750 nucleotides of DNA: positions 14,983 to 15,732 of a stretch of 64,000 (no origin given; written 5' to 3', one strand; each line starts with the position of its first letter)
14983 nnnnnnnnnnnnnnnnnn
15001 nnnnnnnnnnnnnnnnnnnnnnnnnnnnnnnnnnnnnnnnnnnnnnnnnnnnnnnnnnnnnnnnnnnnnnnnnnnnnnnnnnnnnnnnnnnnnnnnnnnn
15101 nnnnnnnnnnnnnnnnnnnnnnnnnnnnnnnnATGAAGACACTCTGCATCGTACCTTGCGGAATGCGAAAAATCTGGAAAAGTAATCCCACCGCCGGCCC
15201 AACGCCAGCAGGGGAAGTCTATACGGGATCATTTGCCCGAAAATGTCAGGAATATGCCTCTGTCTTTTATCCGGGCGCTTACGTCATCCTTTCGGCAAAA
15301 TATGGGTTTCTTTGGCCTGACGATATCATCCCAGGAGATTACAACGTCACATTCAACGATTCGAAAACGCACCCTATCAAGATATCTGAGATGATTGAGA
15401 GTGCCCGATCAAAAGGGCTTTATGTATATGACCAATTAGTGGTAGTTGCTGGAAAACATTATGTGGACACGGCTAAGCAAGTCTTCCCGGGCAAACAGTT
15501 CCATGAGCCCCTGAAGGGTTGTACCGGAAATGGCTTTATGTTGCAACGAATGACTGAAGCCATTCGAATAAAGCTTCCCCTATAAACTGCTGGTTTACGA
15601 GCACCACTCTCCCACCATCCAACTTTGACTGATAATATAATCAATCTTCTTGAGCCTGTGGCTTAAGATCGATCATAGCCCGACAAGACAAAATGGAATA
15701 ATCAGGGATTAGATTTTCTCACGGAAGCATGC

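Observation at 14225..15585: Translationally coupled EndoIII-like glycosylase + small DUF protein inside the defence island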

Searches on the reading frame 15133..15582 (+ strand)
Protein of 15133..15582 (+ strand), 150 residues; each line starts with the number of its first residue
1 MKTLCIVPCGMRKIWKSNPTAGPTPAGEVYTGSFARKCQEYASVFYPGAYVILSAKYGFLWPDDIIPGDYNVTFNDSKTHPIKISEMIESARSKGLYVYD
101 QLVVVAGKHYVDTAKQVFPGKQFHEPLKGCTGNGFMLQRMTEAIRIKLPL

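Call 3: search_protein_families(library=pfam, proteins=[window:15133-15582:+], max_evalue=1)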
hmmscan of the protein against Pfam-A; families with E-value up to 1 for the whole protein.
window:15133-15582:+ (150 aa): 2 families
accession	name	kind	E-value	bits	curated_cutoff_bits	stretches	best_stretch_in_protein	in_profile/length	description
PF21818.3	DUF6884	-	1.3e-11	45.2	30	1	22-130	13-124/135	Family of unknown function (DUF6884)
PF03883.20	H2O2_YaaD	-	0.056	13.4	29.6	1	26-67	81-122/236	Peroxide stress protein YaaA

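Call 4: search_protein_families(library=ncbifam, proteins=[window:15133-15582:+], max_evalue=1)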
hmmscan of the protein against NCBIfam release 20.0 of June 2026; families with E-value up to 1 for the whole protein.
window:15133-15582:+ (150 aa): 0 families

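Call 5: search_protein_families(library=padloc, proteins=[window:15133-15582:+], max_evalue=1)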
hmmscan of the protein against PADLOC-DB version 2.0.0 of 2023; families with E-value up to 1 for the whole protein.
window:15133-15582:+ (150 aa): 2 families
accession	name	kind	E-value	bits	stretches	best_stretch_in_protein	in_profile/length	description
PDLC04712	PDC-M57A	-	1e-12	46.6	1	1-131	1-124/138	-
PDLC02815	DpdC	-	0.0009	16.7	1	24-82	53-109/312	DpdC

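Call 8: search_solved_structures(query=window:15133-15582:+, max_evalue=10, show_alignments=2)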
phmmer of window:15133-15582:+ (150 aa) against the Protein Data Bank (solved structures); distinct sequences matched with E-value up to 10: 1.
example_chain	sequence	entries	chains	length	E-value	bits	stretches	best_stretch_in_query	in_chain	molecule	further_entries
9nwi_Y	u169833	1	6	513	0.0041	20.4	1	47-115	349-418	Capsid and scaffold protein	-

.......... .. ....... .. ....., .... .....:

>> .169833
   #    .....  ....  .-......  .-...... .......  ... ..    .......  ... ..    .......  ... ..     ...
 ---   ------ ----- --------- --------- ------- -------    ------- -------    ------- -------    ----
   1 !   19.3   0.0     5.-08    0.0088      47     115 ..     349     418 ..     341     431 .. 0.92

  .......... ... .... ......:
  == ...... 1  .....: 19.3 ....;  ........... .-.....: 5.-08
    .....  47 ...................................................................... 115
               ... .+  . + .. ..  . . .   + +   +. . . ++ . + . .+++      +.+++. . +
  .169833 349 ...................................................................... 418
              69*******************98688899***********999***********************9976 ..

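Call 48: find_homologous_proteins(query=window:15133-15582:+, max_evalue=0.001)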
Query window:15133-15582:+ (150 aa): 366 proteins with E <= 0.001 among 375 candidates; the best 120 are listed.
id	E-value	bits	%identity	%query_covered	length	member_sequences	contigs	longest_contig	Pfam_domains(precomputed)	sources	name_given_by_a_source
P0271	6.6e-99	346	100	100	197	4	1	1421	PF21818.4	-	-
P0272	5.2e-80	285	81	100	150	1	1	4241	PF21818.4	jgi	jgi:hypothetical protein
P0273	1.4e-74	267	77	100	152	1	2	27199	PF21818.4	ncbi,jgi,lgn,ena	-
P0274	1.3e-73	264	75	100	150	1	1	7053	PF21818.4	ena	-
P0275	9.9e-71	255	72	100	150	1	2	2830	PF21818.4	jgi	jgi:hypothetical protein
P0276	1.9e-63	231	67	100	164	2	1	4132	PF21818.4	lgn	-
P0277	2.1e-63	231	80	84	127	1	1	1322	PF21818.4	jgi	jgi:hypothetical protein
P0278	3.5e-62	227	64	100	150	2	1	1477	PF21818.4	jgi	-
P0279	5.7e-62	226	84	79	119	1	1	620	PF21818.4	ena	-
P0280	1.5e-61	225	67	100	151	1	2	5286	PF21818.4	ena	-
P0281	4.6e-61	223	67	100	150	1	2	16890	PF21818.4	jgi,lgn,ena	-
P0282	1.3e-59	219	63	100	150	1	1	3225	PF21818.4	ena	-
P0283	1.4e-58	215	63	100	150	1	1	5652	PF21818.4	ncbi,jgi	jgi:hypothetical protein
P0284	1.6e-58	215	63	97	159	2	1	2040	PF21818.4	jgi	-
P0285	5.5e-55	204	59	100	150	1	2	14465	PF21818.4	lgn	-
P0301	1.1e-50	190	57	100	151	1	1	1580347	PF21818.4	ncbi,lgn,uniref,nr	ncbi:DUF6884 domain-containing protein [Staphylothermus hellenicus]|uniref:DUF6884 domain-containing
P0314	1.0e-49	186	61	95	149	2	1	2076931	PF21818.4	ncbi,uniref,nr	ncbi:hypothetical protein Asulf_01363 [Archaeoglobus sulfaticallidus PM70-1]|uniref:DUF6884 domain-c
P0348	4.4e-48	181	57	94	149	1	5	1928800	PF21818.4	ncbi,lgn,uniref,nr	ncbi:DUF6884 domain-containing protein [Thermococcus piezophilus]|uniref:DUF6884 domain-containing p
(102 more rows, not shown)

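Call 49: find_encoding_contigs(protein=P0314, flank=8000, max_places=1)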
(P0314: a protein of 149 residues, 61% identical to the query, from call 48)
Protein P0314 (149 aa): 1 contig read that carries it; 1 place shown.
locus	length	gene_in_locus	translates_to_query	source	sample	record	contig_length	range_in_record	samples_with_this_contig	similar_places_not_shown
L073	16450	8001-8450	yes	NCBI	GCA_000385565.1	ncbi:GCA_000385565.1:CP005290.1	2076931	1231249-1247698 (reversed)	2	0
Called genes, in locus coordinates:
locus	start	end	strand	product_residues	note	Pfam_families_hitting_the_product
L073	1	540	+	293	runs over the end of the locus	PF09226:Endonuc-HincII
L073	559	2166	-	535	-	PF02384:N6_Mtase (weak), PF07669:Eco57I, PF02384:N6_Mtase, PF12950:TaqI_C (weak)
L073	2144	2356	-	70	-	-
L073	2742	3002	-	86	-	PF01878:EVE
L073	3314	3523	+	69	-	-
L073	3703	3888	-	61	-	-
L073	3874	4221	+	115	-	PF13087:AAA_12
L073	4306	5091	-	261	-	PF19810:HFX_2341_N, PF22665:WHD_DUF6293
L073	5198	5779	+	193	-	PF11611:DUF4352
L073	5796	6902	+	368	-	PF24701:DUF7664, PF09171:AGOG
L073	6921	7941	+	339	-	PF13384:HTH_23, PF13518:HTH_28, PF13551:HTH_29, PF13565:HTH_32, PF13592:HTH_33, PF13358:DDE_3, PF03184:DDE_1 (weak)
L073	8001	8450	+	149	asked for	PF21818:DUF6884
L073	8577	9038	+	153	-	PF01954:AF2212-like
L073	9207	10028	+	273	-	-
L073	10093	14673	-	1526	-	PF00270:DEAD, PF04851:ResIII (weak), PF13401:AAA_22 (faint), PF00271:Helicase_C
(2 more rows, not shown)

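Call 50: find_encoding_contigs(protein=P0348, flank=8000, max_places=1)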
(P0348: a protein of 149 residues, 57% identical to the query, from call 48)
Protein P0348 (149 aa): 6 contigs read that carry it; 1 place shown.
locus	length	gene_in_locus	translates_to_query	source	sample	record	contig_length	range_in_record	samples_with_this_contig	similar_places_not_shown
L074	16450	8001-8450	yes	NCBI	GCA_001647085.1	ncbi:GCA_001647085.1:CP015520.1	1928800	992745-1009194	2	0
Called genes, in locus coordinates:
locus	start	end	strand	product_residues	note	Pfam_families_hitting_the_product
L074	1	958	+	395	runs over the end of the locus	PF04165:DUF401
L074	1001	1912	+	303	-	PF02445:NadA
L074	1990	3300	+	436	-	PF13173:AAA_14, PF13635:DUF4143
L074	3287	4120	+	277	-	PF02749:QRPTase_N, PF01729:QRPTase_C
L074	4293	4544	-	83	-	-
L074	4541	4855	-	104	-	-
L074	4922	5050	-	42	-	-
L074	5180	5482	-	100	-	PF02384:N6_Mtase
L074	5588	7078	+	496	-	PF00271:Helicase_C, PF13020:NOV_C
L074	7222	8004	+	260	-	PF09171:AGOG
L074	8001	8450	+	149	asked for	PF21818:DUF6884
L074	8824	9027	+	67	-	-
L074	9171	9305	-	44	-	-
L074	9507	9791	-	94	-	-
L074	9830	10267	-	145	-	PF12161:HsdM_N, PF02384:N6_Mtase (weak)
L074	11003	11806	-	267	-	-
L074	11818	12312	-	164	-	PF18810:PBECR2 (faint)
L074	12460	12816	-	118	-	-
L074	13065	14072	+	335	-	PF01680:SOR_SNZ, PF05690:ThiG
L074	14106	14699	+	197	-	PF01174:SNO, PF03575:Peptidase_S51 (faint), PF00117:GATase, PF07685:GATase_3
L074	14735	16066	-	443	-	PF13230:GATase_4, PF13522:GATase_6, PF13537:GATase_7, PF00156:Pribosyltran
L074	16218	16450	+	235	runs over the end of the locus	PF01259:SAICAR_synt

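Call 51: find_encoding_contigs(protein=P0301, flank=8000, max_places=1)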
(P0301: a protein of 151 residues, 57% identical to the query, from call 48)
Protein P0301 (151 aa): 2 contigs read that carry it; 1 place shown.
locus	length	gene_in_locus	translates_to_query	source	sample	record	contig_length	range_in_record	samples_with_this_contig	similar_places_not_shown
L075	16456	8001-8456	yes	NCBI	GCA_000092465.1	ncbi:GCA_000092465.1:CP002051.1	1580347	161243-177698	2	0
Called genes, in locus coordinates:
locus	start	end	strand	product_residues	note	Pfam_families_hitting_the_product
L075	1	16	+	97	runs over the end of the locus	-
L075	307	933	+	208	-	-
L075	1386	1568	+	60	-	-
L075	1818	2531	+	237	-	-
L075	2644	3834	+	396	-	-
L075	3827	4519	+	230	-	-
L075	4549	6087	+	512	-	-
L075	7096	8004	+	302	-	-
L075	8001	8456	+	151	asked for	PF21818:DUF6884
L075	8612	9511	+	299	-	-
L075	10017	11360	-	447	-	-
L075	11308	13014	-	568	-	PF00004:AAA, PF07728:AAA_5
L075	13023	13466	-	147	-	-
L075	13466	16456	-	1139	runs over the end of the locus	PF04465:DUF499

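Call 61: predict_structure(alignment_id=A4)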
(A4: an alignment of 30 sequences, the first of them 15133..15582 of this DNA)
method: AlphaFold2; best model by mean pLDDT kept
length: 150 residues; sequences in the alignment: 30
mean_pLDDT: 95.7   pTM: 0.90
mean pLDDT of the five models: 95.7, 95.4, 95.4, 95.3, 95.0
residues with pLDDT >= 90: 137; 70-90: 13; 50-70: 0; < 50: 0
segments of 3 or more residues with pLDDT < 50: none
pLDDT, mean of each block of 10 residues (from residue 1): 96 95 97 97 96 97 97 91 97 97 94 96 95 92 97
secondary structure, 60 per line:
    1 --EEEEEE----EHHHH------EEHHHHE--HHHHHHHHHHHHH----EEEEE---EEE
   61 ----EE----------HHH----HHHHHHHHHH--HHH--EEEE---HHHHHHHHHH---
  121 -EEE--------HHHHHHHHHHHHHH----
elements in order: E3-8 H14-17 H26-29 H33-45 E50-54 E58-60 H84-93 E101-104 H108-117 E122-124 H133-146

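Call 66: fold_search(model_id=the predicted structure, library=pdb)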
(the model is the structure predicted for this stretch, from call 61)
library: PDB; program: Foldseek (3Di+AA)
matches with E <= 10: 761; with E <= 0.001: 0
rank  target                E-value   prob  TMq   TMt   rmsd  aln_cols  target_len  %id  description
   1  2q07                  8.6e-03  0.98  0.46  0.29   6.5       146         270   12  Crystal structure of AF0587, a protein of unknown function (released 2007-06-05)
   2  5h99_B                1.0e-01  0.35  0.40  0.29  10.4       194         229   11  Crystal structure of Geobacter metallireducens SMUG1 mutant N58D (released 2016-04-27)
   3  4zk6_A                1.0e-01  0.20  0.24  0.14  12.8       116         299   17  Crystallographic Capture of Quinolinate Synthase (NadA) from Pyrococcus horikoshii in its Substrates and Product-Bound (released 2016-06-29)
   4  6ldq_B                1.4e-01  0.14  0.28  0.24   9.9       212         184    8  Sucrose-phosphate synthase (tll1590)_27_220_406_426_from Thermosynechococcus elongatus (twinned) (released 2020-05-27)
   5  1wzu                  1.4e-01  0.20  0.27  0.17  13.8       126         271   16  Crystal structure of quinolinate synthase (nadA) (released 2005-06-07)
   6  7lbm_a                1.7e-01  0.14  0.30  0.19   9.2       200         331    8  Structure of the human Mediator-bound transcription pre-initiation complex (released 2021-03-24)
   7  1vpv_B                1.8e-01  0.16  0.31  0.19  11.5       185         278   10  Crystal structure of a degv lipid binding protein (tm1468) from thermotoga maritima at 2.45 A resolution (released 2004-12-07)
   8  1d1p_A                1.8e-01  0.13  0.28  0.28  11.3       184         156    9  CRYSTAL STRUCTURE OF A YEAST LOW MOLECULAR WEIGHT PROTEIN TYROSINE PHOSPHATASE (LTP1) (released 2000-03-08)
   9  6nmi_E                2.0e-01  0.13  0.30  0.17   9.2       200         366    8  Cryo-EM structure of the human TFIIH core complex (released 2019-03-13)
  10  6kih_A                2.1e-01  0.23  0.40  0.19   9.4       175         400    8  Sucrose-phosphate synthase (tll1590) from Thermosynechococcus elongatus (released 2020-05-27)
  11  4dn6_A                2.1e-01  0.20  0.28  0.32   9.4       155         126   11  Crystal structure of a putative pilus assembly protein (cpaE) from Burkholderia thailandensis E264 at 2.80 A resolutio (released 2012-02-29)
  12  2cf2_B                2.3e-01  0.18  0.28  0.16  11.9       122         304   12  Architecture of mammalian fatty acid synthase (released 2006-03-07)
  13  3ujp_B                2.4e-01  0.20  0.30  0.20   7.7       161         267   12  Structure of MntC protein at 2.7A (released 2012-11-14)
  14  3lup                  2.4e-01  0.10  0.26  0.16  13.4       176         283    8  Crystal structure of fatty acid binding DegV family protein SAG1342 from Streptococcus agalactiae (released 2010-03-02)
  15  6kih_B                2.6e-01  0.21  0.41  0.19   9.7       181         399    7  Sucrose-phosphate synthase (tll1590) from Thermosynechococcus elongatus (released 2020-05-27)
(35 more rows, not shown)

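Call 76: search_dna_similar(query=window:15133-15582:+, collection=phages, mode=protein, max_evalue=1, max_rows=20)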
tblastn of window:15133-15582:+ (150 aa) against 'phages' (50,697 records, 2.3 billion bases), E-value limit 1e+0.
Records with a match: 71; places in all: 71; records where one place covers at least 80% of the query: 8.
Best place of each record, by identity: <60% 71.
By first word of the organism name: Pseudomonas 55; Listeria 4; Mycobacterium 4; Streptomyces 3; Caulobacter 2; Bruynoghevirus 2; Fusobacterium 1.
By host as written in the record: Pseudomonas aeruginosa 22; Pseudomonas aeruginosa PAO1 10; - 9; Listeria monocytogenes 4; Pseudomonas aeruginosa strain PAO1 deltafliF 4; Pseudomonas sp. 3; Streptomyces scabiei RL-34 2; Caulobacter segnis CBR1 2; and 13 more.
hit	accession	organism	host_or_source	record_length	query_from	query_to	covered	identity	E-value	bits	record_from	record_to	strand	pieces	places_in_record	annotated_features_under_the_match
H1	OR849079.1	Listeria phage LM 4-14-1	Listeria monocytogenes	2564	3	150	99%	37.1%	1e-21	96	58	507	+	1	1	record has no annotation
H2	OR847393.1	Listeria phage LM 4-11-1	Listeria monocytogenes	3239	3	150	99%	37.1%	1e-21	95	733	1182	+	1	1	record has no annotation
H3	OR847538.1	Listeria phage LM 4-11-1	Listeria monocytogenes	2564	3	150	99%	37.1%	5e-21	93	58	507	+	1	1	record has no annotation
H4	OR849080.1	Listeria phage LM 4-14-1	Listeria monocytogenes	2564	3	150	99%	37.1%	5e-21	93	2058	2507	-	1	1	record has no annotation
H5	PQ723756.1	Streptomyces phage Ponzi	Streptomyces lividans JI 1326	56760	2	142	94%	32.6%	2e-8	57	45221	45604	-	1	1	64: hypothetical protein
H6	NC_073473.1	Streptomyces phage TurkishDelight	Streptomyces scabiei RL-34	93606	6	145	93%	32.4%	8e-4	44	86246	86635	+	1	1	117: hypothetical protein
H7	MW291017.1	Streptomyces phage TurkishDelight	Streptomyces scabiei RL-34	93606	6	145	93%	32.4%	8e-4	44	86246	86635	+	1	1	117: hypothetical protein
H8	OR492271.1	Fusobacterium phage phiFN37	Fusobacterium necrophorum subsp. ...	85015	1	128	85%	28.5%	1e-4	46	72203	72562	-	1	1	hypothetical protein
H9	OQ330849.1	Caulobacter phage TMCBR3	Caulobacter segnis CBR1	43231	1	77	51%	33.3%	3e-1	37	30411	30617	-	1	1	hypothetical protein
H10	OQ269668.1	Caulobacter phage TMCBR2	Caulobacter segnis CBR1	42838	1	77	51%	33.3%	5e-1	36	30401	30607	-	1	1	hypothetical protein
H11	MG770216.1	Mycobacterium phage Rem711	Mycobacterium smegmatis mc2 155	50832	4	92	59%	26.9%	2e-1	37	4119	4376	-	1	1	hypothetical protein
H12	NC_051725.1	Mycobacterium phage Rem711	Mycobacterium smegmatis mc2 155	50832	4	92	59%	26.9%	2e-1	37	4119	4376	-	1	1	hypothetical protein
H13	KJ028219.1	Mycobacterium phage 32HC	-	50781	4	92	59%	26.9%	2e-1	37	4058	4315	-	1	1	hypothetical protein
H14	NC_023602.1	Mycobacterium phage 32HC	-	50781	4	92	59%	26.9%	2e-1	37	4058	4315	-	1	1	hypothetical protein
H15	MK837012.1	Pseudomonas virus Pa223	Pseudomonas aeruginosa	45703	48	116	46%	30.0%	2e-1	37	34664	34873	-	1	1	hypothetical protein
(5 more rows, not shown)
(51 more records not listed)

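Call 90: fold_search(model_id=the predicted structure, library=viral)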
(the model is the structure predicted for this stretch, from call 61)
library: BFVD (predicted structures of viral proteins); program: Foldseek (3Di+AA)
matches with E <= 10: 550; with E <= 0.001: 8
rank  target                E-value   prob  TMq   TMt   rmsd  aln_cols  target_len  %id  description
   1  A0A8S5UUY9            8.2e-10  1.00  0.73  0.74   3.0       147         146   26  YaaA [Siphoviridae sp. ctaDn21]
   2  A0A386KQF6            1.4e-08  1.00  0.77  0.62   2.8       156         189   23  DUF6884 domain-containing protein [Caulobacter phage Kronos]
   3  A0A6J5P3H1            3.2e-08  1.00  0.62  0.58   4.5       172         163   23  Uncharacterized protein [uncultured Caudovirales phage]
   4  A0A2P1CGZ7            3.7e-08  1.00  0.78  0.44   2.2       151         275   16  DUF6884 domain-containing protein [Mycobacterium phage Mendokysei]
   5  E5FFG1                1.6e-07  1.00  0.60  0.49   4.5       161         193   19  Gp8 [Burkholderia phage KS14]
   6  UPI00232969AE         1.8e-06  1.00  0.59  0.30   4.5       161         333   19  (no name look-up for this kind of identifier)
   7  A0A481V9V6            2.3e-06  1.00  0.69  0.53   3.3       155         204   22  DUF6884 domain-containing protein [Halobacterium phage ChaoS9]
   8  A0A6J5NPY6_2          2.6e-05  1.00  0.62  0.10   4.4       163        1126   20  Uncharacterized protein [uncultured Caudovirales phage]
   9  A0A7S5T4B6            2.5e-02  0.47  0.34  0.19   9.2       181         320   11  (no name in the UniProt tables at hand)
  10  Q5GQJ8                6.2e-02  0.23  0.31  0.15  12.4       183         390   15  Cytitidyltransferase [Synechococcus phage S-PM2]
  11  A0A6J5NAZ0            6.6e-02  0.11  0.22  0.08  12.2       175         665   10  Prim_Pol domain containing protein [uncultured Caudovirales phage]
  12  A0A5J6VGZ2            9.1e-02  0.16  0.23  0.08  13.1       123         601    8  Hsp70 protein [Megaviridae environmental sample]
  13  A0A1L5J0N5            1.3e-01  0.25  0.31  0.14   7.9       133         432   15  (no name in the UniProt tables at hand)
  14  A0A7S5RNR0            1.5e-01  0.23  0.36  0.13   7.1       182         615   10  (no name in the UniProt tables at hand)
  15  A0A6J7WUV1            1.8e-01  0.10  0.27  0.14  12.7       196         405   13  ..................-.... domain-containing protein [uncultured Caudovirales phage]
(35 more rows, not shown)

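Call 100: search_protein_families(library=padloc, proteins=[L074:7222-8001:+], max_evalue=0.001)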
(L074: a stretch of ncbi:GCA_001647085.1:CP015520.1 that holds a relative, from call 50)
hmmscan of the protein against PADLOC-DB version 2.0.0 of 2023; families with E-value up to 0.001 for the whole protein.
L074:7222-8001:+ (260 aa): 0 families
